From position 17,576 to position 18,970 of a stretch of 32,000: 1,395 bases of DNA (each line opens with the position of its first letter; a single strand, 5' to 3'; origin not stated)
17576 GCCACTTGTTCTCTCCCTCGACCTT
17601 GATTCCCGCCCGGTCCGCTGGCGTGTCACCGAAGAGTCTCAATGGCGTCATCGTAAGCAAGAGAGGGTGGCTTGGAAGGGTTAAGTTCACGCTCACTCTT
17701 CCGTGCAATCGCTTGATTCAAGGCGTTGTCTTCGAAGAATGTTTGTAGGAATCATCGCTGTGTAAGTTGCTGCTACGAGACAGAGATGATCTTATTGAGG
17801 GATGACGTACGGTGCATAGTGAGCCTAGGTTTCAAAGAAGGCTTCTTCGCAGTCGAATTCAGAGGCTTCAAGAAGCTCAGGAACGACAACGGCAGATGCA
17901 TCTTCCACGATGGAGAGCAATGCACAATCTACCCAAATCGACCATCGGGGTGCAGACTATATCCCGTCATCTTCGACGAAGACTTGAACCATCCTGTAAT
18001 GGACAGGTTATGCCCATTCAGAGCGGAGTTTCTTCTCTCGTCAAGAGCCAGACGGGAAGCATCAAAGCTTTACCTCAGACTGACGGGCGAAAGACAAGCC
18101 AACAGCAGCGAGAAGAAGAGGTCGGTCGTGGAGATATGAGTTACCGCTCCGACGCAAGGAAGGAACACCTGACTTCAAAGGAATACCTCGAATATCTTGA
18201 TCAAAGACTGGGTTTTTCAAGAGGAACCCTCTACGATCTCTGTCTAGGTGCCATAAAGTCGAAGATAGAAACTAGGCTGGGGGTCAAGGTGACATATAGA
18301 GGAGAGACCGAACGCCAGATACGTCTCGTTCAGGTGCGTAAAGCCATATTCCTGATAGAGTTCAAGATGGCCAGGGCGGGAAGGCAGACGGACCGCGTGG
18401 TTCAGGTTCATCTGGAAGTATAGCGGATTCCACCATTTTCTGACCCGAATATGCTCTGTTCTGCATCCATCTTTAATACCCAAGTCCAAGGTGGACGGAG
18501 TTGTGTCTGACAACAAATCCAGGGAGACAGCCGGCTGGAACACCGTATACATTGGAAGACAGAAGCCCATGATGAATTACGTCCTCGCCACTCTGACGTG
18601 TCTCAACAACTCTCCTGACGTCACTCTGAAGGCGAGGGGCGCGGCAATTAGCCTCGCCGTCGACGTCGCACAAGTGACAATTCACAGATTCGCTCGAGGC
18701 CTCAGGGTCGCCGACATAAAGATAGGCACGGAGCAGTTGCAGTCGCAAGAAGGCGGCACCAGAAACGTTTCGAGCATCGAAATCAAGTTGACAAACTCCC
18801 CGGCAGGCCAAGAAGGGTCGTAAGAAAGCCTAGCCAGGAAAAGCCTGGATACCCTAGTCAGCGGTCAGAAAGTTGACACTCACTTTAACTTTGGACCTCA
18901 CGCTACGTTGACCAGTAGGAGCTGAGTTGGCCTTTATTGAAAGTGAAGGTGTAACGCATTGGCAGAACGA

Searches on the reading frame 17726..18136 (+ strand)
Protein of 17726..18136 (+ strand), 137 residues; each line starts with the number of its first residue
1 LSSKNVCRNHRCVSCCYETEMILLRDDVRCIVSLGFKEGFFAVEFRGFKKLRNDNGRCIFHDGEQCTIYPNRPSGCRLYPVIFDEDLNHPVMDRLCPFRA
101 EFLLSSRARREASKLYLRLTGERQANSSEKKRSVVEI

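Call 41: search_protein_families(library=pfam, proteins=[window:17726-18136:+], max_evalue=0.01)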
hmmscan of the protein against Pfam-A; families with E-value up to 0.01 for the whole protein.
window:17726-18136:+ (137 aa): 1 family
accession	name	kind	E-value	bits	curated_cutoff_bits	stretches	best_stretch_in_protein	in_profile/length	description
PF03692.20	CxxCxxCC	-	5.3e-11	43.5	23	1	7-88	2-76/85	Putative zinc- or iron-chelating domain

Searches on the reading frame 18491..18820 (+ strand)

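Call 42: search_protein_families(library=pfam, proteins=[window:18491-18820:+], max_evalue=0.01)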
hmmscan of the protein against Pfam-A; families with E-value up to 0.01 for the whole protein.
window:18491-18820:+ (110 aa): 1 family
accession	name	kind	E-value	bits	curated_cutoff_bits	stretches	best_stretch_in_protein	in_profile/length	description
PF01918.27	Alba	-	2.8e-15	56.3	25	1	17-79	1-65/66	Alba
